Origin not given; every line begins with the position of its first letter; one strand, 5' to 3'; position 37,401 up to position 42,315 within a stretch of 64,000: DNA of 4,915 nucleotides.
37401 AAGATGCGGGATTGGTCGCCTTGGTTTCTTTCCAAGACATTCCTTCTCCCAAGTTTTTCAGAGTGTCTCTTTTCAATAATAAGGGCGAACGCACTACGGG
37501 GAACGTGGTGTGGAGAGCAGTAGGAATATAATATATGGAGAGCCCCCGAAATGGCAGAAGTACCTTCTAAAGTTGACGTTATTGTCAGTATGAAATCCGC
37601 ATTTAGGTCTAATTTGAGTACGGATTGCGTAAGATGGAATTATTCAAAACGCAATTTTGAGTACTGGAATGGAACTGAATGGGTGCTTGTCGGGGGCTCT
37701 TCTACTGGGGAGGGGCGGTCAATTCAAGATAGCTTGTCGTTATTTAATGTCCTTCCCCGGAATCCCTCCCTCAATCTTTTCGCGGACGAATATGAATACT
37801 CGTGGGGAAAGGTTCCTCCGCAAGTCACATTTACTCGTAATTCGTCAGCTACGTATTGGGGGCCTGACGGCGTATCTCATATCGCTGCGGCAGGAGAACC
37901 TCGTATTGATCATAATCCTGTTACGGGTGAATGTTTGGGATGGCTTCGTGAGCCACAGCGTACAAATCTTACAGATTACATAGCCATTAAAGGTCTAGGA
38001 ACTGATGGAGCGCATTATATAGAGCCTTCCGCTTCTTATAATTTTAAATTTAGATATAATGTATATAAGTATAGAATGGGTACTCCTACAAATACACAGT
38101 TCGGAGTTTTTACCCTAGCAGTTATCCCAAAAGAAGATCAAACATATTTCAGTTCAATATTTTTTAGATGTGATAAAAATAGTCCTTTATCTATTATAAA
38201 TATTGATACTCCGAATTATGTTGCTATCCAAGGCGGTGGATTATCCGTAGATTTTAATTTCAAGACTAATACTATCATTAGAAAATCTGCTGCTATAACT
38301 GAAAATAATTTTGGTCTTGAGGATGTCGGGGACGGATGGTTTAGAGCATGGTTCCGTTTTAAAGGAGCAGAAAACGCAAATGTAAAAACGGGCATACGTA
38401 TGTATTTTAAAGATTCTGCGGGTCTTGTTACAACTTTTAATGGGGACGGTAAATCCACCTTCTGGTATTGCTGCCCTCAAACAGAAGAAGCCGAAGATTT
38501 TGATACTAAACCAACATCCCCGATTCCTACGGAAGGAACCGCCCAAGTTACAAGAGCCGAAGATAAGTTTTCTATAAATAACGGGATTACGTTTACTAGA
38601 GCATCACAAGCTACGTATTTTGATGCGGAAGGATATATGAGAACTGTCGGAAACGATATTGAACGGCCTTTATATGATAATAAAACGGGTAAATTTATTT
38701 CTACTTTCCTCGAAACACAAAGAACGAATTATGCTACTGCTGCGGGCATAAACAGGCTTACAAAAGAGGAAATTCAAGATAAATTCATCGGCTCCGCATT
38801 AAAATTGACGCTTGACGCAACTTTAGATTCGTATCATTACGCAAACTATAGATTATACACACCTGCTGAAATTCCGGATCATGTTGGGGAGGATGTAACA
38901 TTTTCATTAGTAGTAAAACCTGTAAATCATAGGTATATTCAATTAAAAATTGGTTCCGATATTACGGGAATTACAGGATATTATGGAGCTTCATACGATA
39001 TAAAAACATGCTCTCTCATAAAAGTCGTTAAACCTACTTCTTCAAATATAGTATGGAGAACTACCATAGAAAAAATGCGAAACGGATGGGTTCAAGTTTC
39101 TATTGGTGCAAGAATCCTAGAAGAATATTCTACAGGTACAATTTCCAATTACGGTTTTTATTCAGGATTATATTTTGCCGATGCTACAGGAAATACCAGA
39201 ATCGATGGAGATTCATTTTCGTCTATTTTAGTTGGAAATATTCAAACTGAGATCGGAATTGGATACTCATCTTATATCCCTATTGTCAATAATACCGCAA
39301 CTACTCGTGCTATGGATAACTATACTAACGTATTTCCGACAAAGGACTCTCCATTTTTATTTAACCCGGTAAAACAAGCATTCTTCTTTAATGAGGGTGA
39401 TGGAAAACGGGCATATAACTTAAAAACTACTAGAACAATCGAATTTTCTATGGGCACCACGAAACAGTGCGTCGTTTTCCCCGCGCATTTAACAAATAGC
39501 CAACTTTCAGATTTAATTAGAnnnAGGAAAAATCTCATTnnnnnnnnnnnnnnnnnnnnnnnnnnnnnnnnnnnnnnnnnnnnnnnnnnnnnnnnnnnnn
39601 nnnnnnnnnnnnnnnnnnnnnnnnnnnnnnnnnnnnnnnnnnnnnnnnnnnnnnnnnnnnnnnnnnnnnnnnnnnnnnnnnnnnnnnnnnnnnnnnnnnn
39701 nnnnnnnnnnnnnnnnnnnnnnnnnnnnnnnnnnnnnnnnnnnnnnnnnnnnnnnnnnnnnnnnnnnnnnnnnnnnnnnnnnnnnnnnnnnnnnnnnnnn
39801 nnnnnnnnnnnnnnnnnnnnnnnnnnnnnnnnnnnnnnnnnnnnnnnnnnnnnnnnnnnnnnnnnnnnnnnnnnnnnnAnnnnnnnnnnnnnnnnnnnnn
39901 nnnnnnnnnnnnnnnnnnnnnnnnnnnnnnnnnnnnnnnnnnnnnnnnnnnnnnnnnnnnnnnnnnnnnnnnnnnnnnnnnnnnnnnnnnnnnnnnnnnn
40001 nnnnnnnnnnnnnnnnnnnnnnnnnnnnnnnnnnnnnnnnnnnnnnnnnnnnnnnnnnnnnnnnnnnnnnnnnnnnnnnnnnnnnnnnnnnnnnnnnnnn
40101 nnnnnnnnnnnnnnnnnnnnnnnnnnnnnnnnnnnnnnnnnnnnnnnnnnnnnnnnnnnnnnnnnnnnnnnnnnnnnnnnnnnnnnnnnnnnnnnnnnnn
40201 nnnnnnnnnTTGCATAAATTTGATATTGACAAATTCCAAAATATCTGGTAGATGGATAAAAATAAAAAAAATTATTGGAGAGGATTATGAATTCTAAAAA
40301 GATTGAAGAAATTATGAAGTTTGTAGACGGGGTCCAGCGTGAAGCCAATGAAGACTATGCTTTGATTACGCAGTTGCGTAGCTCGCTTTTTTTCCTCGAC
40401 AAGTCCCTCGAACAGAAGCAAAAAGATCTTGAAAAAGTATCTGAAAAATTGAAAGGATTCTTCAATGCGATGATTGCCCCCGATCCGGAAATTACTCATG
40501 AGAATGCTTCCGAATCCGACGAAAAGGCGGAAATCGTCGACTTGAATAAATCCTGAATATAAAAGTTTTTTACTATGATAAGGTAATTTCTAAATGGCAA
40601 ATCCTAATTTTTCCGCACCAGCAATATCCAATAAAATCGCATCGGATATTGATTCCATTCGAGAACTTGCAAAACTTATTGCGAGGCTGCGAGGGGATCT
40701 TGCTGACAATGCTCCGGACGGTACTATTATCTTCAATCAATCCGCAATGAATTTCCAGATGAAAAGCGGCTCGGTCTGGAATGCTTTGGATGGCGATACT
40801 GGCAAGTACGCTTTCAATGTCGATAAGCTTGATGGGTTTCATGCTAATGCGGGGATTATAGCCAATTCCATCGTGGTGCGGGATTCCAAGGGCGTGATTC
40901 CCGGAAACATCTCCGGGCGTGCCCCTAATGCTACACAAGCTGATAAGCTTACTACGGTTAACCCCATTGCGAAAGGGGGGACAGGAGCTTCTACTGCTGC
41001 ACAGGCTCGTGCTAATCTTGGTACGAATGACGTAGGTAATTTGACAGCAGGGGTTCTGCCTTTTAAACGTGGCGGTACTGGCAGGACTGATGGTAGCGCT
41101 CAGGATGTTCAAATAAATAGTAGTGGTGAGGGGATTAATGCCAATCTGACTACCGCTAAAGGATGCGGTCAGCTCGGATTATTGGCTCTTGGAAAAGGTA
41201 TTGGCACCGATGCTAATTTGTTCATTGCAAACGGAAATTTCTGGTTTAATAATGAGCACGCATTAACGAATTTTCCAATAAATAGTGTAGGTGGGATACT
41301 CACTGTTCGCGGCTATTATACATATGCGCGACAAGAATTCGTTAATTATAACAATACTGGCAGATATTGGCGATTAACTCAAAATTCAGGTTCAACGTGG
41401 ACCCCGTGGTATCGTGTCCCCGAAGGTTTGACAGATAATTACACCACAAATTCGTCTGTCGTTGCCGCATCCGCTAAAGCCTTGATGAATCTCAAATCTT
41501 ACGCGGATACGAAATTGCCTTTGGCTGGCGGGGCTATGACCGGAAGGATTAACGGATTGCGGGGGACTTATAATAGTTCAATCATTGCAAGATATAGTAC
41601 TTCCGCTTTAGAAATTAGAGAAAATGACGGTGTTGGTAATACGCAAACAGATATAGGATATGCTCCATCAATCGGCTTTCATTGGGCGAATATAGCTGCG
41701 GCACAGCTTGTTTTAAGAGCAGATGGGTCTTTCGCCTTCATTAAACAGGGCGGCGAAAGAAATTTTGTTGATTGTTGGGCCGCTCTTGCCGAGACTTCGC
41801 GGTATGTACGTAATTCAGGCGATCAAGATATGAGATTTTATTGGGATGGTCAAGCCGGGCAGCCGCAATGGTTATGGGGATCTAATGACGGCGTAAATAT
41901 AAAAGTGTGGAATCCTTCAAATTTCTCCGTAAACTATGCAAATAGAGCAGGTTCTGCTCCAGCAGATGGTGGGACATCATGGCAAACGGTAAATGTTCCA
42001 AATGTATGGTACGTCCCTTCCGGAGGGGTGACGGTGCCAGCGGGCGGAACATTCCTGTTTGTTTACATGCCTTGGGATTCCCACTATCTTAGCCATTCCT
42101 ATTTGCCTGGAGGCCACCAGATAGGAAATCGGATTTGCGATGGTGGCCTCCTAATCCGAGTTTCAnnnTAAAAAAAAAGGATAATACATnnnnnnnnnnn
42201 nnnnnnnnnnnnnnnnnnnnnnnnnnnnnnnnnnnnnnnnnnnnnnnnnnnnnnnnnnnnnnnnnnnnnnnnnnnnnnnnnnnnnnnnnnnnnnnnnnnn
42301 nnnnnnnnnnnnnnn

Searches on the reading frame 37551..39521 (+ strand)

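Call 24: search_protein_families(library=pfam, proteins=[window:37551-39521:+], max_evalue=0.001)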
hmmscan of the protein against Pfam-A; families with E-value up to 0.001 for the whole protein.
window:37551-39521:+ (657 aa): 0 families

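Call 33: search_protein_families(library=phrogs, proteins=[window:37551-39521:+], max_evalue=0.001)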
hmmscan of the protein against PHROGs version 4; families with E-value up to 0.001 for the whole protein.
window:37551-39521:+ (657 aa): 3 families
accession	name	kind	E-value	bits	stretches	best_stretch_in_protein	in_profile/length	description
phrog_5939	-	tail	5.1e-50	171.8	2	87-343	366-609/801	tail protein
phrog_1419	-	tail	4e-13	49.4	2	344-592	399-639/793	tail protein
phrog_34853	-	unknown function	2.4e-08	34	0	347-600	33-275/555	-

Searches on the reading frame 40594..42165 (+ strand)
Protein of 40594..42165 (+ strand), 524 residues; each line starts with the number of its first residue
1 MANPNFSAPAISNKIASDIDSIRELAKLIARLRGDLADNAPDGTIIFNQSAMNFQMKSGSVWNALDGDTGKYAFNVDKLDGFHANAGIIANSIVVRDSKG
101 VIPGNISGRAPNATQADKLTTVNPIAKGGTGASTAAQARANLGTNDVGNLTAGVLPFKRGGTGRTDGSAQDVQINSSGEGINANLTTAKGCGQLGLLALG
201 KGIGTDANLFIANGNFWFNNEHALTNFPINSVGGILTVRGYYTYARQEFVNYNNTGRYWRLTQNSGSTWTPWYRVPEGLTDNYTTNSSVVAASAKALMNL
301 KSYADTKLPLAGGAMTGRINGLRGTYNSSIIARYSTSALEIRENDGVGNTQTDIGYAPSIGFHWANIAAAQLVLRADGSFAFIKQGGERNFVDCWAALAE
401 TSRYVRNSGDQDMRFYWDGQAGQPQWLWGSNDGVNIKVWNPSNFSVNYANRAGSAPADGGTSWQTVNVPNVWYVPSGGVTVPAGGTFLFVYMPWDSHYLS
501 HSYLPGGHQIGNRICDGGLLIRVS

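Call 24: search_protein_families(library=pfam, proteins=[window:40594-42165:+], max_evalue=0.001)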
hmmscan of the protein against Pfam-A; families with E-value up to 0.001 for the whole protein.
window:40594-42165:+ (524 aa): 0 families

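Call 33: search_protein_families(library=phrogs, proteins=[window:40594-42165:+], max_evalue=0.001)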
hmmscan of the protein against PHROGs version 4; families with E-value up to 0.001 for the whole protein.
window:40594-42165:+ (524 aa): 1 family
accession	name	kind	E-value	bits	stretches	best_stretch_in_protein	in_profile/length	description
phrog_11393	-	tail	0.00069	19.4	1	120-149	339-368/538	tail fiber protein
